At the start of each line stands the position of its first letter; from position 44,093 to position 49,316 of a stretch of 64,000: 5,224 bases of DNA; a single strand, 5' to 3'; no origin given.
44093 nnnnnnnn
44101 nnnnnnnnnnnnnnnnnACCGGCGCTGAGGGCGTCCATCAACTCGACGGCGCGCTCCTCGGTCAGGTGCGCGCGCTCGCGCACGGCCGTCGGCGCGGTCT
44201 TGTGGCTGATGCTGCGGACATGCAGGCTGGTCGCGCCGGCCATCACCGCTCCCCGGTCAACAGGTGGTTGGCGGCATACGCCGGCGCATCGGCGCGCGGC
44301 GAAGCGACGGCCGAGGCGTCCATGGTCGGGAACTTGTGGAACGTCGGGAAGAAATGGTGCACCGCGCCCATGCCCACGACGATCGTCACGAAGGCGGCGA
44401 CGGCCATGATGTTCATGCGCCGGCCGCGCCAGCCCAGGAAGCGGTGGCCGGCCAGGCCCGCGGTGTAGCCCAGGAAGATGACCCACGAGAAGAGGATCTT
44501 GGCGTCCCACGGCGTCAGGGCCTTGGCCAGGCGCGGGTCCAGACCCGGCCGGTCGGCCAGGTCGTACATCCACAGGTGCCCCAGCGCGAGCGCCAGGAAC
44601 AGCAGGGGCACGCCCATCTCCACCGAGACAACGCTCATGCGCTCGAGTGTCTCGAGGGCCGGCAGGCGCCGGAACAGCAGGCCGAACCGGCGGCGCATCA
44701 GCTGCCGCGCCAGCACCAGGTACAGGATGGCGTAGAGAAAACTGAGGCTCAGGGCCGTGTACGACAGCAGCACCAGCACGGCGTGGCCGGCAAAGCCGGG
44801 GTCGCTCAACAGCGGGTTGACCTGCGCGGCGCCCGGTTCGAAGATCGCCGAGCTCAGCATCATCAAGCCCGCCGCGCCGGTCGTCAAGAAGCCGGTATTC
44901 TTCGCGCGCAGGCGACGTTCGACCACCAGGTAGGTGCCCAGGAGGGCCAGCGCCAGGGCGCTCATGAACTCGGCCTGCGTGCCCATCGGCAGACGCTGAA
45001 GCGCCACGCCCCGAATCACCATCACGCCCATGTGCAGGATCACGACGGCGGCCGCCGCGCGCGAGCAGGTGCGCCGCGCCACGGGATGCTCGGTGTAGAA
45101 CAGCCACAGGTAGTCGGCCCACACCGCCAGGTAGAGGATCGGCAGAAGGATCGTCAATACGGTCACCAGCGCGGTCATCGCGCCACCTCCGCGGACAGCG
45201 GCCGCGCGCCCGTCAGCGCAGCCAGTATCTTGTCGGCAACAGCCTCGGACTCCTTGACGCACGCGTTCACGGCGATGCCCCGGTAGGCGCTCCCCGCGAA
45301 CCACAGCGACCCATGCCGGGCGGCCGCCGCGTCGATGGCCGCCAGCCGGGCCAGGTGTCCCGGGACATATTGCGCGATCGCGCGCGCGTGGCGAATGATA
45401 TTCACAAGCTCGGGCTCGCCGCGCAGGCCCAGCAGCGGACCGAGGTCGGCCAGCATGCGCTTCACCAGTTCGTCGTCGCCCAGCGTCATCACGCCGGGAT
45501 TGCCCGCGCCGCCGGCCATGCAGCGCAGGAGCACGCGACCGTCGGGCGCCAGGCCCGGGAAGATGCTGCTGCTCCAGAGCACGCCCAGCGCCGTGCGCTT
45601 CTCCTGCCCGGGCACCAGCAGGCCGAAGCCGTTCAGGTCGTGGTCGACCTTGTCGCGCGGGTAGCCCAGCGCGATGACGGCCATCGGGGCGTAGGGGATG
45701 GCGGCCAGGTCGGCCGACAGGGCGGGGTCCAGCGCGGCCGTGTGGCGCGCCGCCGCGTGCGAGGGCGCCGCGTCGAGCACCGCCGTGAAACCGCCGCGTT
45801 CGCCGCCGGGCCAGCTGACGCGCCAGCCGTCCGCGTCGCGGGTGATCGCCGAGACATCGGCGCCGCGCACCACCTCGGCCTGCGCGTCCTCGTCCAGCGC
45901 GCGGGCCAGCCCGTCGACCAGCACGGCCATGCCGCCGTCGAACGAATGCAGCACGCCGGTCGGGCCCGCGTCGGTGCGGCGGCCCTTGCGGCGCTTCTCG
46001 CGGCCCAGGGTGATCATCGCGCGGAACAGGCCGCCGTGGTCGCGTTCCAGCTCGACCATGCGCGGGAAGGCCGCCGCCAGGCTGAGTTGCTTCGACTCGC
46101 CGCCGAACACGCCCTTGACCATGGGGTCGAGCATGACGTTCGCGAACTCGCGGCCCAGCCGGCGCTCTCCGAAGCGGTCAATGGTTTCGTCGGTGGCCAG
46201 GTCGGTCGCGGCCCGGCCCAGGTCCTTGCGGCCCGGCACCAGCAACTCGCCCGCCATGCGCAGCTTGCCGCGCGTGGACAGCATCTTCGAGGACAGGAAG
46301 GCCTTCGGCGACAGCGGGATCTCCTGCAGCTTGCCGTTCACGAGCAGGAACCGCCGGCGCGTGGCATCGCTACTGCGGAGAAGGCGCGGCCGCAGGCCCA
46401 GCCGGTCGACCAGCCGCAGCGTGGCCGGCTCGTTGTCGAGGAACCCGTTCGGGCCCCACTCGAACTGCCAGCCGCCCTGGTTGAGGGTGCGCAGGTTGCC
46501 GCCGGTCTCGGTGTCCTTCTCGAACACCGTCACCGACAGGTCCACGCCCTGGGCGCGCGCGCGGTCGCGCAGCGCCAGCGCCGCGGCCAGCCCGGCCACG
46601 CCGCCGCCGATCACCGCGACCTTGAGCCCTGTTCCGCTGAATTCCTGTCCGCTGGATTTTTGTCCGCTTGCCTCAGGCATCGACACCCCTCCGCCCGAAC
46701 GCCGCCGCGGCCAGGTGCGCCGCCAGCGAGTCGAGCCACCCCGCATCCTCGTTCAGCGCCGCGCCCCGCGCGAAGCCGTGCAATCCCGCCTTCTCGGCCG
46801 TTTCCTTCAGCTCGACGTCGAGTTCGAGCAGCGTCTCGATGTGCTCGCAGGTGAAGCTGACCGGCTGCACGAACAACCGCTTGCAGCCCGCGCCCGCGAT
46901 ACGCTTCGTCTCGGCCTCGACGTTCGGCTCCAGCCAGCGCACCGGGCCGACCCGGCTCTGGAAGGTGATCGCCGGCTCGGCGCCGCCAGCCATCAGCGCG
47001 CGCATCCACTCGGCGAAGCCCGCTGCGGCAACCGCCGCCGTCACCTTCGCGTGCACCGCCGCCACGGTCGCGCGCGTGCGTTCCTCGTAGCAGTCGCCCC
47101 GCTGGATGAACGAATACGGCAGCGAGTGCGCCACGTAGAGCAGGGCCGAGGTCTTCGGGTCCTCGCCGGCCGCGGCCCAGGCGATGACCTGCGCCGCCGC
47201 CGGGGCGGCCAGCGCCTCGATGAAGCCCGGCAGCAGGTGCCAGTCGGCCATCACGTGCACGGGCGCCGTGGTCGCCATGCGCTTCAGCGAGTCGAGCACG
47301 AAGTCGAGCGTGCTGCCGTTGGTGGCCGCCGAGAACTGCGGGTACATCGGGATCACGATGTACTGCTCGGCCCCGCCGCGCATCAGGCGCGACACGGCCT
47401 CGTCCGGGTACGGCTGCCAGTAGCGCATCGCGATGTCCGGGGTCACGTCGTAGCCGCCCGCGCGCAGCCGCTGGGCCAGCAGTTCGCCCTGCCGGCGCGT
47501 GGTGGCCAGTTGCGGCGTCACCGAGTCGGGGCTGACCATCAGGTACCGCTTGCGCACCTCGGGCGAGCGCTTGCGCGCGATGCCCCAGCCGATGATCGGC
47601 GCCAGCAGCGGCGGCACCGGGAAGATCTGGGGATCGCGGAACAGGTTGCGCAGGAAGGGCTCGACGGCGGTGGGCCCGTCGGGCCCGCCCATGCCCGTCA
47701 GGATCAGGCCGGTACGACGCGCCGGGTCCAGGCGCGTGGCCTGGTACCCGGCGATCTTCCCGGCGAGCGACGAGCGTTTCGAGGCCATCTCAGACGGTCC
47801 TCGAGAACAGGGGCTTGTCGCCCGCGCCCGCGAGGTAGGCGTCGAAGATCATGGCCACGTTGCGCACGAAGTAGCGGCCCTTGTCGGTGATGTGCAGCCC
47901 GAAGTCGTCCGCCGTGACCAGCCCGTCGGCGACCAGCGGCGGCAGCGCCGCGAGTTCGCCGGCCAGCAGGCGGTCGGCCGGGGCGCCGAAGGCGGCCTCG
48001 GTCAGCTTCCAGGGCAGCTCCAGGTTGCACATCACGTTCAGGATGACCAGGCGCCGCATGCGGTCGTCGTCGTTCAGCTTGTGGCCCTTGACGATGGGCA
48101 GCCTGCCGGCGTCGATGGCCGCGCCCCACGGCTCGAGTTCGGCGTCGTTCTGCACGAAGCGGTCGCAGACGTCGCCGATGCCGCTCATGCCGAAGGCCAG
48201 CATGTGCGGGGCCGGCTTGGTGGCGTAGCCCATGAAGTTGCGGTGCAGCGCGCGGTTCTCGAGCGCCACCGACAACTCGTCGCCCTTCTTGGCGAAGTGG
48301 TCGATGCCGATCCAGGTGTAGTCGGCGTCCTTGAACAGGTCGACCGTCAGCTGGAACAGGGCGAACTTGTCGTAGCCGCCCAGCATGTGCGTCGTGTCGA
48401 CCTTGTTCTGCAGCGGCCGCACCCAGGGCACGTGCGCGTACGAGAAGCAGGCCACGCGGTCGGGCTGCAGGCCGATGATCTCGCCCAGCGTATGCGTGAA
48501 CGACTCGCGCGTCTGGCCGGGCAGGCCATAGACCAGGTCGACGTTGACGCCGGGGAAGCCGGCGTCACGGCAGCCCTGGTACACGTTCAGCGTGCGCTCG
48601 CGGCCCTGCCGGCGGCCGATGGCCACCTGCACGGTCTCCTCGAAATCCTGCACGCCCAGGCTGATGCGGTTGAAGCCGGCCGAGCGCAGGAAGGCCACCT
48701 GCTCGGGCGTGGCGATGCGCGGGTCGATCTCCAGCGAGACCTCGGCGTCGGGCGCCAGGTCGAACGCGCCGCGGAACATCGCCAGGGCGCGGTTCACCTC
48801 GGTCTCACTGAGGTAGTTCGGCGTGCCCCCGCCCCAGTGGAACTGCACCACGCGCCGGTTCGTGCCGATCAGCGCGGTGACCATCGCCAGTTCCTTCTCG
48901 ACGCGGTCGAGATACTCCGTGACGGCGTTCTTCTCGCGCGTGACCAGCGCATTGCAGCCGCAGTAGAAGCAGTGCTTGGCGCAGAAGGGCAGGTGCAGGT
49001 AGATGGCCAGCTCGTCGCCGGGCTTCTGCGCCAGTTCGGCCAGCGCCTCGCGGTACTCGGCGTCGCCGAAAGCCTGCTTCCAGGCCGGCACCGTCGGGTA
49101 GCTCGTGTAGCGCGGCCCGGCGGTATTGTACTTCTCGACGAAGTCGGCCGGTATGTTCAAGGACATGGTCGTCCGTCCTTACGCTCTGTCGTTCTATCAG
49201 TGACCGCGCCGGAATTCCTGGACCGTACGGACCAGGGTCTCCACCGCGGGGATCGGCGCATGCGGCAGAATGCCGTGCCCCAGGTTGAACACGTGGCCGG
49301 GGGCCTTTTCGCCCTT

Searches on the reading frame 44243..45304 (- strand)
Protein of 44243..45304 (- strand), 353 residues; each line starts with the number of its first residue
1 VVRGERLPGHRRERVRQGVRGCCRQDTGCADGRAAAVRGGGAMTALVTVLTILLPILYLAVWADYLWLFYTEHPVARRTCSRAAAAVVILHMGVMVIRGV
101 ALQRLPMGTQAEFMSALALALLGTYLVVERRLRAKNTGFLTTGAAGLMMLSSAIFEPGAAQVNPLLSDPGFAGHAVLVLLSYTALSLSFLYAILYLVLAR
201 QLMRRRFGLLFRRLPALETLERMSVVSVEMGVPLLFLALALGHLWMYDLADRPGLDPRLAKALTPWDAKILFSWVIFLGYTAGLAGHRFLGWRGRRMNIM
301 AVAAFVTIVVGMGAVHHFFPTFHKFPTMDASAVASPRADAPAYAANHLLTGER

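Call 7: search_protein_families(library=ncbifam, proteins=[window:44243-45304:-], max_evalue=0.00001)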
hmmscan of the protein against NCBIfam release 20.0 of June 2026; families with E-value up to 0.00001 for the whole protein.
window:44243-45304:- (353 aa): 1 family
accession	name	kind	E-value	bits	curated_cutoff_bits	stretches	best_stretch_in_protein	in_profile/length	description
TIGR03144.1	cytochr_II_ccsB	equivalog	1.3e-15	57.8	187.6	1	85-324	3-250/252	c-type cytochrome biogenesis protein CcsB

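Call 56: search_protein_families(library=pfam, proteins=[window:44243-45304:-], max_evalue=0.000001)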
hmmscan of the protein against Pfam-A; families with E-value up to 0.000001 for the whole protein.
window:44243-45304:- (353 aa): 1 family
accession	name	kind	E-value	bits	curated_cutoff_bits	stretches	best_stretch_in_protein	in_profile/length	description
PF01578.25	Cytochrom_C_asm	-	1.6e-23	83.9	29.9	1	111-311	5-200/212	Cytochrome C assembly protein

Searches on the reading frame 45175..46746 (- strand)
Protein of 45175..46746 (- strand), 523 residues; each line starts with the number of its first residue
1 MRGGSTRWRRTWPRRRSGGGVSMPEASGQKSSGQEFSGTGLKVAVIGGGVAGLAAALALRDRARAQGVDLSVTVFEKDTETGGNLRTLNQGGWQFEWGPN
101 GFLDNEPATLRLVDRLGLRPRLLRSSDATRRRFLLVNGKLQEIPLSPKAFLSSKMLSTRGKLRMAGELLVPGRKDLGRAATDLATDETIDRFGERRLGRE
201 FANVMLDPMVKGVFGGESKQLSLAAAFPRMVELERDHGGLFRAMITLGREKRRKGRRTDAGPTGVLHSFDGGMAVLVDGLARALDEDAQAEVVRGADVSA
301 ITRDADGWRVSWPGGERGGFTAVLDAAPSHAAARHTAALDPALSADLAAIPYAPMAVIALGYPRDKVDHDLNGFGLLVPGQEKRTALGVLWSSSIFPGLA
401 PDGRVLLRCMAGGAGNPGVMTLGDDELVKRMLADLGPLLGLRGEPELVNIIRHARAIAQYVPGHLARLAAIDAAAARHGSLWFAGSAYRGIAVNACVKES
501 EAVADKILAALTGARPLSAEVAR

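Call 7: search_protein_families(library=ncbifam, proteins=[window:45175-46746:-], max_evalue=0.00001)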
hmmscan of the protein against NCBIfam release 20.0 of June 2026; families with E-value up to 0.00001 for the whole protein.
window:45175-46746:- (523 aa): 16 families
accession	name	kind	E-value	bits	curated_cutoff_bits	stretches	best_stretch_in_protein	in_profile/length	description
NF008845.0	PRK11883.1-5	equivalog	2e-77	260.5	560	1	42-511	6-465/468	protoporphyrinogen oxidase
TIGR00562.1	proto_IX_ox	equivalog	1.3e-76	258.1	97.85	1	42-509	4-466/470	protoporphyrinogen oxidase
NF008841.0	PRK11883.1-1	equivalog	8.9e-53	179.8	517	1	41-509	4-449/453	protoporphyrinogen oxidase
NF009081.0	PRK12416.1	equivalog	1.3e-36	126.5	702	1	43-512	4-462/466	protoporphyrinogen oxidase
NF008843.0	PRK11883.1-3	equivalog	4.1e-23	82.2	406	1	43-406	4-331/424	protoporphyrinogen oxidase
NF005560.0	PRK07233.1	equivalog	7.2e-20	71.2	252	1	42-224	2-170/435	hypothetical protein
TIGR03467.1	HpnE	equivalog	2.2e-16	60.2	283.05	1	43-201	1-161/430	hydroxysqualene dehydroxylase HpnE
NF005547.0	PRK07208.1-3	equivalog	3.6e-15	55.7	380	1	42-336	6-268/465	hypothetical protein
TIGR02734.1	crtI_fam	subfamily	5.6e-10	38.5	238.1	1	43-104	1-56/504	phytoene desaturase family protein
NF042421.1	hydcarot_desat_CrtD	equivalog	1.4e-08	33.6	500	1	42-102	3-57/487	1-hydroxycarotenoid 3,4-desaturase CrtD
NF005548.0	PRK07208.1-4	equivalog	5.9e-08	31.7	389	1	42-109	5-66/488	hypothetical protein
NF058655.1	CrtID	equivalog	1.4e-07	30.7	640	1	43-102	1-54/478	bifunctional phytoene desaturase/3,4-desaturase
NF045637.1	carotdesatCrtDProt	equivalog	5.2e-07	28.6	580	1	43-100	1-52/485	1-hydroxycarotenoid 3,4-desaturase CrtD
NF009410.0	PRK12771.1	subfamily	2.2e-06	26.6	516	1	36-86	134-178/566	NAD(P)-binding protein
TIGR03197.1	MnmC_Cterm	equivalog_domain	7.9e-06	25.2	174.2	0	42-82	1-35/400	FAD-dependent 5-carboxymethylaminomethyl-2-thiouridine(34) oxidoreductase MnmC1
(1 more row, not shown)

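Call 32: find_encoding_contigs(protein=window:45175-46746:-, flank=2000, max_places=10)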
Protein window:45175-46746:- (523 aa): no gene with exactly this product is on record in the collection.

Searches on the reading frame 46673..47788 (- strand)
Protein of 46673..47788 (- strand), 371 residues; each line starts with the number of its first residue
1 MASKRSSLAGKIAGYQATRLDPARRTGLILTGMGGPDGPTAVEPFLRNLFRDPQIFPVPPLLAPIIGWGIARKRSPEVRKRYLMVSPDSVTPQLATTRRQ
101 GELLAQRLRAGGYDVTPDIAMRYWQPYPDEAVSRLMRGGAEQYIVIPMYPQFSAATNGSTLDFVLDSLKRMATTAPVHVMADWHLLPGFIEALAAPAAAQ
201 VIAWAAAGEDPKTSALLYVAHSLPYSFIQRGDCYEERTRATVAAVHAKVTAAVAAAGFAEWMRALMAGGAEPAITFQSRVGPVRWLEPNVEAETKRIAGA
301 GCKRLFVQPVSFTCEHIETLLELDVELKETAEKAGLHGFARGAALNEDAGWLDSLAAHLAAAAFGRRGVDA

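Call 7: search_protein_families(library=ncbifam, proteins=[window:46673-47788:-], max_evalue=0.00001)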
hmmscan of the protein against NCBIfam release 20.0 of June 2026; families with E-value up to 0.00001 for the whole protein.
window:46673-47788:- (371 aa): 3 families
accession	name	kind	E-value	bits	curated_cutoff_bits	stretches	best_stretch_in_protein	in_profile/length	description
TIGR00109.1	hemH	equivalog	5.3e-61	206.8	124.6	1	24-359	4-317/322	ferrochelatase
NF000689.1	PRK00035.2-1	equivalog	3.4e-30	105.1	408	1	28-353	5-301/311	ferrochelatase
NF009095.0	PRK12435.1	subfamily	2.2e-17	63.1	455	1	77-359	41-303/311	ferrochelatase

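Call 31: find_encoding_contigs(protein=window:46673-47788:-, flank=2000, max_places=10)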
Protein window:46673-47788:- (371 aa): no gene with exactly this product is on record in the collection.

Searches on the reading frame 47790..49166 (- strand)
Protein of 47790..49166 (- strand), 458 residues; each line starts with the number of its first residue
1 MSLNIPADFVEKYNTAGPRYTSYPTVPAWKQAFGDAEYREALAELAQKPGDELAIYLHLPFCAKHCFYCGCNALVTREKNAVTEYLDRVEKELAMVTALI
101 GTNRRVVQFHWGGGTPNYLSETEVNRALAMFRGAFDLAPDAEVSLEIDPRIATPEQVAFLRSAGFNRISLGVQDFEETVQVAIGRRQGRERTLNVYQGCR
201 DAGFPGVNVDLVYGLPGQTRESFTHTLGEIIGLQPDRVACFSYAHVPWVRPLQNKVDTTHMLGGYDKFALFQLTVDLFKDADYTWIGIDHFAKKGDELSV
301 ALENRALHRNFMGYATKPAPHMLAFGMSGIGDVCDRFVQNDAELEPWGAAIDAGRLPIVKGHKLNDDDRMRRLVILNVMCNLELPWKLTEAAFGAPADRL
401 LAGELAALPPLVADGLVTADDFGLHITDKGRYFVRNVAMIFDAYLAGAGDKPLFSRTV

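Call 7: search_protein_families(library=ncbifam, proteins=[window:47790-49166:-], max_evalue=0.00001)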
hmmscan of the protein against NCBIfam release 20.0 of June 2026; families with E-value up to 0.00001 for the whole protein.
window:47790-49166:- (458 aa): 16 families
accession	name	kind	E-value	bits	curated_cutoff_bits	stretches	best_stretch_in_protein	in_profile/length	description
TIGR00538.1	hemN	equivalog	8.4e-149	496.2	324.95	1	7-458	5-454/454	oxygen-independent coproporphyrinogen III oxidase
NF006067.1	PRK08208.1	equivalog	9.3e-52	176.4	380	1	28-431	10-404/427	STM4012 family radical SAM protein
TIGR04107.1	rSAM_HutW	equivalog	8.2e-46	156.7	400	1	36-440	22-413/419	heme anaerobic degradation radical SAM methyltransferase ChuW/HutW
TIGR03994.1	rSAM_HemZ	equivalog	1.9e-37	129.4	321.4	1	50-243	82-276/401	coproporphyrinogen dehydrogenase HemZ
TIGR00539.1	hemN_rel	equivalog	2e-34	119.3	205.4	1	54-244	2-190/361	radical SAM family heme chaperone HemW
NF006064.0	PRK08207.2-2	equivalog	7.4e-29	101.1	504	1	52-240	144-335/465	coproporphyrinogen III oxidase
NF006061.0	PRK08207.1-4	equivalog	2.7e-27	95.7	702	1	50-239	171-364/501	coproporphyrinogen III oxidase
NF006385.0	PRK08629.1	equivalog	1.1e-25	90.3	355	1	47-434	47-406/439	coproporphyrinogen III oxidase family protein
NF006060.0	PRK08207.1-3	equivalog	2.1e-22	79.6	653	1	45-240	142-341/477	coproporphyrinogen III oxidase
NF006059.0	PRK08207.1-1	equivalog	5e-22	78.3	1012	1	51-242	170-365/496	coproporphyrinogen III oxidase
NF005133.0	PRK06582.1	equivalog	1.1e-21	77.4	597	1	51-298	10-255/390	coproporphyrinogen III oxidase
NF004567.0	PRK05904.1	equivalog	5.5e-18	65.3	355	1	55-241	9-190/353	coproporphyrinogen III oxidase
NF006062.0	PRK08207.1-5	equivalog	6.5e-18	64.8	1007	1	48-240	144-340/476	coproporphyrinogen III oxidase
NF006066.0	PRK08207.2-5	equivalog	4.3e-17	61.9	1117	1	45-243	184-384/518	coproporphyrinogen III oxidase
NF006063.0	PRK08207.2-1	equivalog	8.1e-15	54.4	1074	1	52-243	192-386/518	coproporphyrinogen III oxidase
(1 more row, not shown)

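Call 8: find_encoding_contigs(protein=window:47790-49166:-, flank=6000, max_places=10)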
Protein window:47790-49166:- (458 aa): no gene with exactly this product is on record in the collection.
